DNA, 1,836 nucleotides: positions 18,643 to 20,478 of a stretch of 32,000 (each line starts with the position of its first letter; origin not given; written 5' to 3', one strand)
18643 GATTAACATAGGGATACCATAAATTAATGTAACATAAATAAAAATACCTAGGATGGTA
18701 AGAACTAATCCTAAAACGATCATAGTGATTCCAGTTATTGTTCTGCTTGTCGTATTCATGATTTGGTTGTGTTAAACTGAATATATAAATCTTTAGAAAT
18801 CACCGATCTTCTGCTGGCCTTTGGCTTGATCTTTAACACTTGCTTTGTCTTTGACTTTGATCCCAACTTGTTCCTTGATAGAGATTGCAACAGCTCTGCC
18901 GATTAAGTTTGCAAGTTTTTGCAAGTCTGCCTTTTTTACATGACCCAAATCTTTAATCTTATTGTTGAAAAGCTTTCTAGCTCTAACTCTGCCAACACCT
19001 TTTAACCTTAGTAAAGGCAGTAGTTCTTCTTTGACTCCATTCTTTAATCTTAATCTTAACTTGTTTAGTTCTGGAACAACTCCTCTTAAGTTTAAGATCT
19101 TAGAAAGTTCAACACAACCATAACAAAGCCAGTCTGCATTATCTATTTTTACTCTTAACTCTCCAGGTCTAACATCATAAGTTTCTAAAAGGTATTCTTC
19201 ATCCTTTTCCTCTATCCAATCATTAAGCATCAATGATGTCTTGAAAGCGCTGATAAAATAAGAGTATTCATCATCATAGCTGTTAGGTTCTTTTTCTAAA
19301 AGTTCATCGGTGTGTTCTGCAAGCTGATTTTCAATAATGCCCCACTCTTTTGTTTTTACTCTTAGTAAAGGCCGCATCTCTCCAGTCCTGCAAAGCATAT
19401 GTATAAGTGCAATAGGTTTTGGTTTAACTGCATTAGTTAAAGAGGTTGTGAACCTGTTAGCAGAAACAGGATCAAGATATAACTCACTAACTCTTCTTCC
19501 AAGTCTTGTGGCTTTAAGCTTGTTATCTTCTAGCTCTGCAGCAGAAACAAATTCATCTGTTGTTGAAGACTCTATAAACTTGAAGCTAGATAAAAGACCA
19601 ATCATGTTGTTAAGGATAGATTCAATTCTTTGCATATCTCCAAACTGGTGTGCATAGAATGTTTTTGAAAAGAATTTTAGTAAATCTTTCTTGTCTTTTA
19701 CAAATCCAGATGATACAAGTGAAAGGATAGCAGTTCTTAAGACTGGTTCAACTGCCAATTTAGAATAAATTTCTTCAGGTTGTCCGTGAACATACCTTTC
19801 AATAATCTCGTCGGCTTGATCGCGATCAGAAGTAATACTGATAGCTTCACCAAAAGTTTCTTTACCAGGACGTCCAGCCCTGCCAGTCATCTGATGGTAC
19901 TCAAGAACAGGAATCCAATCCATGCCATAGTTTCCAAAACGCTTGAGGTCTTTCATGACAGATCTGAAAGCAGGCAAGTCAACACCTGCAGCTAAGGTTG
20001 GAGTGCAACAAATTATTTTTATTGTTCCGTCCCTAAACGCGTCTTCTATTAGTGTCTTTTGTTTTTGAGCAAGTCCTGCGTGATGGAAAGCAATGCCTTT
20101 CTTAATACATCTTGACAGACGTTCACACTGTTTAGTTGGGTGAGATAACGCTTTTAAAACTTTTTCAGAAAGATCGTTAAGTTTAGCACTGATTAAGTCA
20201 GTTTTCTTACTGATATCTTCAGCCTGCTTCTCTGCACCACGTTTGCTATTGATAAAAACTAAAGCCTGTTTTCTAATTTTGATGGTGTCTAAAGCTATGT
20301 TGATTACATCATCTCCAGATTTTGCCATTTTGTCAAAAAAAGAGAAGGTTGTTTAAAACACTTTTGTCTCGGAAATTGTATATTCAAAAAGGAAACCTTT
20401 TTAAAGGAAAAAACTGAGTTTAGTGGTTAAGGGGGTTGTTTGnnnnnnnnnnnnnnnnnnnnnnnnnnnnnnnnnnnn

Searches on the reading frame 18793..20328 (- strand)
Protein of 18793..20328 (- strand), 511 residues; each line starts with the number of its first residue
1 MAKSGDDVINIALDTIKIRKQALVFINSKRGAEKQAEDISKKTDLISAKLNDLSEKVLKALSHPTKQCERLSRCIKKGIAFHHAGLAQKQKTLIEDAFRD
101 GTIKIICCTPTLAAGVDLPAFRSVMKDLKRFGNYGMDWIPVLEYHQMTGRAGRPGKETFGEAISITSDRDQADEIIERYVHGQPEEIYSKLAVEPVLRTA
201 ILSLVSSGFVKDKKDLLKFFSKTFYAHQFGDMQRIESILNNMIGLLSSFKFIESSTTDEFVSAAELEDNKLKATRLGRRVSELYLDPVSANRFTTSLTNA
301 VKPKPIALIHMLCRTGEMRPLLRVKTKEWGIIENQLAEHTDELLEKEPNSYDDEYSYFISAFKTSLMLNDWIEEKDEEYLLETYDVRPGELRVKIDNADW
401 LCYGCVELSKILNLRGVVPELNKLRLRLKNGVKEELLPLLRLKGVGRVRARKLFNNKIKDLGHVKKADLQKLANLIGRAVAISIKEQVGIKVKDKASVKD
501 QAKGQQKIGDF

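Call 27: search_protein_families(library=pfam, proteins=[window:18793-20328:-], max_evalue=0.001)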
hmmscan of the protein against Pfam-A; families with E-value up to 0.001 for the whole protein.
window:18793-20328:- (511 aa): 4 families
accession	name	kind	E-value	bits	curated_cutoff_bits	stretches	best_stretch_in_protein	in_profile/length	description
PF21280.2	Helicase_dom4_arc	-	1.5e-32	112.5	27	1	307-431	2-125/125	Archaeal helicase, domain 4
PF00271.37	Helicase_C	-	9.7e-13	48.8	23.5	1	68-155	28-110/110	Helicase conserved C-terminal domain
PF20470.4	HTH_61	-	4.7e-05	24.1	24.3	1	160-252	1-91/92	Helix-turn-helix domain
PF14520.12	HHH_5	-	0.00035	21.4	27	0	438-487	3-54/57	Helix-hairpin-helix domain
